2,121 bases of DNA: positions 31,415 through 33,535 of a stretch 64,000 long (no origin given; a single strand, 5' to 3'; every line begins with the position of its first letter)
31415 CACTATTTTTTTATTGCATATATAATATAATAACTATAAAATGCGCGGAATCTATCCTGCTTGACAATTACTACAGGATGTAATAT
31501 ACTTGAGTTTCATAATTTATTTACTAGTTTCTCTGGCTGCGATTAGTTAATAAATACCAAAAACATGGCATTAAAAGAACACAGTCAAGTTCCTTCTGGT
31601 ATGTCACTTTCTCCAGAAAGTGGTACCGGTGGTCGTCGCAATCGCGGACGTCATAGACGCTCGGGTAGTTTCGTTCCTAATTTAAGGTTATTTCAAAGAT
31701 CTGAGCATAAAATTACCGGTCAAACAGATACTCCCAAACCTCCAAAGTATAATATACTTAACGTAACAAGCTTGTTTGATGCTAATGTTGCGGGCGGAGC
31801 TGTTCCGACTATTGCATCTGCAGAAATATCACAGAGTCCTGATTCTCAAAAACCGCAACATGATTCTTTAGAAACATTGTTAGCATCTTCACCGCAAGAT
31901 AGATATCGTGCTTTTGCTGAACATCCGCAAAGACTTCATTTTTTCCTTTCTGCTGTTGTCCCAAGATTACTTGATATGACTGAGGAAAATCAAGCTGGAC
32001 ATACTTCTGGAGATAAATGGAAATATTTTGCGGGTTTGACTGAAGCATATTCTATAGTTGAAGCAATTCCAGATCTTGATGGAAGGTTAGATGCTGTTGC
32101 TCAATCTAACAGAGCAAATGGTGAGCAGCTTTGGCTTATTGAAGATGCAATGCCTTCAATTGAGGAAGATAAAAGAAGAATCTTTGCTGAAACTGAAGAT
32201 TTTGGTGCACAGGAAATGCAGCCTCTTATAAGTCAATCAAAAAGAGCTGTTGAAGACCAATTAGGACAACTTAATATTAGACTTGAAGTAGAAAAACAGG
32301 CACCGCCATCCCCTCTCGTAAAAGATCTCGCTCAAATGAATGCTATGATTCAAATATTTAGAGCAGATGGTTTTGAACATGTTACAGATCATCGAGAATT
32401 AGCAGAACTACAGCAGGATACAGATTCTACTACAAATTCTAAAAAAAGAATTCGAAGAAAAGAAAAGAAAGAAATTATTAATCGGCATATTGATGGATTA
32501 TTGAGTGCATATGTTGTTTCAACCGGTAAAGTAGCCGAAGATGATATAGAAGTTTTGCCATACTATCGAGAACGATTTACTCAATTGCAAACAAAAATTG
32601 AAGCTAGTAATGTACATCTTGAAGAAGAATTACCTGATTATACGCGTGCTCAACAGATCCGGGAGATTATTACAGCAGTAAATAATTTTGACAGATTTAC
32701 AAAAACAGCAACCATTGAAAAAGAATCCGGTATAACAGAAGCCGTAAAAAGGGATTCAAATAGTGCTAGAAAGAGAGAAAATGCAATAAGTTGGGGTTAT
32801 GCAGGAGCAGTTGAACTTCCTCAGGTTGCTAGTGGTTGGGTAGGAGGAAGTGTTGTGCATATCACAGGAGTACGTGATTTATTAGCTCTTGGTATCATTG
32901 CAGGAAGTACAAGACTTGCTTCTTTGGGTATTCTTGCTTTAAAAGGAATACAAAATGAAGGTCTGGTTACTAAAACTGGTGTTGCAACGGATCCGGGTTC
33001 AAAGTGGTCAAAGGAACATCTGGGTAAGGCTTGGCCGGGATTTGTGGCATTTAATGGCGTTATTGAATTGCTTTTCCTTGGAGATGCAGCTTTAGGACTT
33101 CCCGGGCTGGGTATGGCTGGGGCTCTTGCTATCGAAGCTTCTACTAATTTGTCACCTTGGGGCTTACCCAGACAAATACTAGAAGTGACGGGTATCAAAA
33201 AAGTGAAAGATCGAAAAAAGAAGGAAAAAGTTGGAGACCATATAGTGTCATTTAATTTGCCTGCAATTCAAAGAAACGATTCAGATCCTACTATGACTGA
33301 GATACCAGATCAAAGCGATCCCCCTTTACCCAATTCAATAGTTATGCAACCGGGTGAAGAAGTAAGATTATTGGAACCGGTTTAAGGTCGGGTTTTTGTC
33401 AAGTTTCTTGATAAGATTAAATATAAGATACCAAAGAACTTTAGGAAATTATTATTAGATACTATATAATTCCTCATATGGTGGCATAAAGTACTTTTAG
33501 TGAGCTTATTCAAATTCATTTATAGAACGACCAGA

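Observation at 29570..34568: Block of four uncharacterisable proteins with Arg-rich N-terminal extensions flanking the cold-shock gene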

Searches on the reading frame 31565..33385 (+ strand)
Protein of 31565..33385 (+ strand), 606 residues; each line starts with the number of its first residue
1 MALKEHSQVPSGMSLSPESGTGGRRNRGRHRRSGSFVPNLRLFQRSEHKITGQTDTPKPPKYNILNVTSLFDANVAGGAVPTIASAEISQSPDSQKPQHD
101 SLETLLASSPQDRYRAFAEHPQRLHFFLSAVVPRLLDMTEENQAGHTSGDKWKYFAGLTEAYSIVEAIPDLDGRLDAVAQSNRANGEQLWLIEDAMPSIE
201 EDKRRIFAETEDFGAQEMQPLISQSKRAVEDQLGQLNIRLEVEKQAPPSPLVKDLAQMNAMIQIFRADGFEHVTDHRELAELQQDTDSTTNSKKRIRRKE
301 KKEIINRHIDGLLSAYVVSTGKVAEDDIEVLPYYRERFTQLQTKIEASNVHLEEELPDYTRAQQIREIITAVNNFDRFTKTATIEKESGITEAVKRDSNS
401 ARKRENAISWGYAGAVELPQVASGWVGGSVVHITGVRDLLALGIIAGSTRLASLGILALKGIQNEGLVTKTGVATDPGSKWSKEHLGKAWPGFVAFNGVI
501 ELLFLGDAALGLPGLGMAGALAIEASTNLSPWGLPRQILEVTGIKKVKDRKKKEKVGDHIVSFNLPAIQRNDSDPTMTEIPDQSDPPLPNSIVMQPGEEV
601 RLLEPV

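Call 6: search_protein_families(library=pfam, proteins=[window:31565-33385:+], max_evalue=0.1)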
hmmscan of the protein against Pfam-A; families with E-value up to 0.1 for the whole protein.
window:31565-33385:+ (606 aa): 0 families

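Call 11: find_homologous_proteins(query=window:31565-33385:+)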
Query window:31565-33385:+ (606 aa): 1 proteins with E <= 0.001 among 8000 candidates.
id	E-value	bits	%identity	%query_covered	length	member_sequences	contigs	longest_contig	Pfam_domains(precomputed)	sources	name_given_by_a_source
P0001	0.0e+0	1352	100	100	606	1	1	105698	-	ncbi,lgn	-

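Call 12: find_encoding_contigs(protein=window:31565-33385:+, flank=10000, max_places=6)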
Protein window:31565-33385:+ (606 aa): 1 contig read that carries it; 1 place shown.
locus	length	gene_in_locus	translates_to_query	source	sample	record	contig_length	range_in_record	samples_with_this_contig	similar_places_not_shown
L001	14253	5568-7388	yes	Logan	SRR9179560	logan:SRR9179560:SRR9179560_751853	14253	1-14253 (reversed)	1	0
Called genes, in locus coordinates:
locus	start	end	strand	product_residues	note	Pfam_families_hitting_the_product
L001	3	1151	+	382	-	?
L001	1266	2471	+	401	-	PF28597:T2SSF_N (weak), PF00482:T2SSF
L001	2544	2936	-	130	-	PF00072:Response_reg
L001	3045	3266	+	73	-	-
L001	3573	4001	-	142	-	-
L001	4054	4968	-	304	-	-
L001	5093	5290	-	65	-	PF00313:CSD, PF08206:OB_RNB (weak)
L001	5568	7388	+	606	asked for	-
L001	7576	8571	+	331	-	-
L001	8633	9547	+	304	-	PF00497:SBP_bac_3, PF10613:Lig_chan-Glu_bd (weak), PF09084:NMT1 (faint)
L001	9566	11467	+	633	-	PF02743:dCache_1, PF17201:Cache_3-Cache_2, PF00672:HAMP (faint), PF00512:HisKA, PF02518:HATPase_c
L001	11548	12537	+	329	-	PF10613:Lig_chan-Glu_bd (faint), PF00497:SBP_bac_3, PF09084:NMT1 (faint)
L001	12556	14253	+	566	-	?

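Call 17: search_protein_families(library=phrogs, proteins=[window:31565-33385:+], max_evalue=0.05)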
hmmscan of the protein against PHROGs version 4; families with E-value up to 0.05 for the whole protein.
window:31565-33385:+ (606 aa): 0 families

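Call 18: search_protein_families(library=ncbifam, proteins=[window:31565-33385:+], max_evalue=0.05)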
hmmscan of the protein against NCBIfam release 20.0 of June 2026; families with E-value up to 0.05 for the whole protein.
window:31565-33385:+ (606 aa): 1 family
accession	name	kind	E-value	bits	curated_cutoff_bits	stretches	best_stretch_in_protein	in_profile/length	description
NF041198.1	UshA_like_PCGU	equivalog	0.039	12.5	275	0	267-387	270-393/519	UshA-like (seleno)protein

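Call 19: search_protein_families(library=padloc, proteins=[window:31565-33385:+], max_evalue=0.05)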
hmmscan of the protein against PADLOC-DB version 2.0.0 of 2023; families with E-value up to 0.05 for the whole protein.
window:31565-33385:+ (606 aa): 0 families

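Call 52: search_solved_structures(query=window:31565-33385:+, max_evalue=10)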
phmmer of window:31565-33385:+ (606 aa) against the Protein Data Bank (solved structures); distinct sequences matched with E-value up to 10: 3.
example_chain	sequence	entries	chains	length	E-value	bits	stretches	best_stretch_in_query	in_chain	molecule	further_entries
1f3g_A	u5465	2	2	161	0.84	11.5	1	532-579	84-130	GLUCOSE-SPECIFIC PHOSPHOCARRIER PROTEIN IIAGLC | GLUCOSE-SPECIFIC PHOSPHOCARRIER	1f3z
1ggr_A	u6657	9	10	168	0.9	11.4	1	532-579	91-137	PTS SYSTEM, GLUCOSE-SPECIFIC IIA COMPONENT | GLUCOSE-SPECIFIC PROTEIN IIIGlc | GLUCOSE-SPECIFIC PHOSPHOCARRIER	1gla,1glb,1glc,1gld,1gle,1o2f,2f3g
4jbw_M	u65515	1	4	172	0.94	11.3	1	532-579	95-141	Glucose-specific phosphotransferase enzyme IIA component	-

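Call 55: find_related_loci(query=window:31565-33385:+, collection=viral_contigs, flank=5000)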
Query window:31565-33385:+ (606 aa) in viral_contigs; peptide patterns used: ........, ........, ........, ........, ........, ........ (x = any residue, [..] = any of these).
30 stretches matched a pattern, but none encodes a relative of the query by tblastn (E <= 1e-3).

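Call 68: predict_structure(protein=window:31565-33385:+)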
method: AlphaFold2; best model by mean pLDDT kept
length: 606 residues; sequences in the alignment: 1
mean_pLDDT: 36.7   pTM: 0.20
mean pLDDT of the five models: 36.7, 35.8, 32.6, 29.3, 27.7
residues with pLDDT >= 90: 0; 70-90: 0; 50-70: 17; < 50: 589
segments of 3 or more residues with pLDDT < 50: 1-100, 105-108, 128-606
pLDDT, mean of each block of 10 residues (from residue 1): 35 34 39 34 29 31 29 33 31 33 49 53 49 41 42 40 42 40 34 34 40 40 39 41 44 42 34 35 41 40 40 34 34 40 45 43 40 37 32 33 29 27 25 35 39 44 35 31 36 40 37 38 35 33 32 33 26 31 37 38 38
secondary structure, 60 per line:
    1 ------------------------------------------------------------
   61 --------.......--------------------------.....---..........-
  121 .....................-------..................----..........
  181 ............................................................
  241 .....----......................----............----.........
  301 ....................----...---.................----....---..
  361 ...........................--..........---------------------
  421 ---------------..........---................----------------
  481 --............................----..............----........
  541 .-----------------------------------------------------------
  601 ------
elements in order: H69-75 H102-106 H110-119 H121-141 H149-166 H171-245 H250-271 H276-287 H292-320 H331-347 H352-355 H359-387 H390-399 H436-445 H449-464 H483-510 H515-528 H533-541

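Call 72: find_related_loci(query=window:31565-33385:+, collection=metagenome_contigs, flank=10000)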
Query window:31565-33385:+ (606 aa) in metagenome_contigs; peptide patterns used: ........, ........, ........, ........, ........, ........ (x = any residue, [..] = any of these).
600 stretches matched a pattern, but none encodes a relative of the query by tblastn (E <= 1e-3).

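Call 88: search_solved_structures(query=A4, max_evalue=10)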
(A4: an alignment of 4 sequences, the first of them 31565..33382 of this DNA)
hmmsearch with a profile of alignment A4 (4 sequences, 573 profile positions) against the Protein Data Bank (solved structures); distinct sequences matched with E-value up to 10: 2.
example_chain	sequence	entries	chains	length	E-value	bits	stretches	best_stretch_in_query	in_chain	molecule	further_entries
3qh4_A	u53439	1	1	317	0.025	16.3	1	362-422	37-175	Esterase LipW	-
2mby_A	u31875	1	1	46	0.44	12.1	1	313-346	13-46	Ribosomal RNA-processing protein 7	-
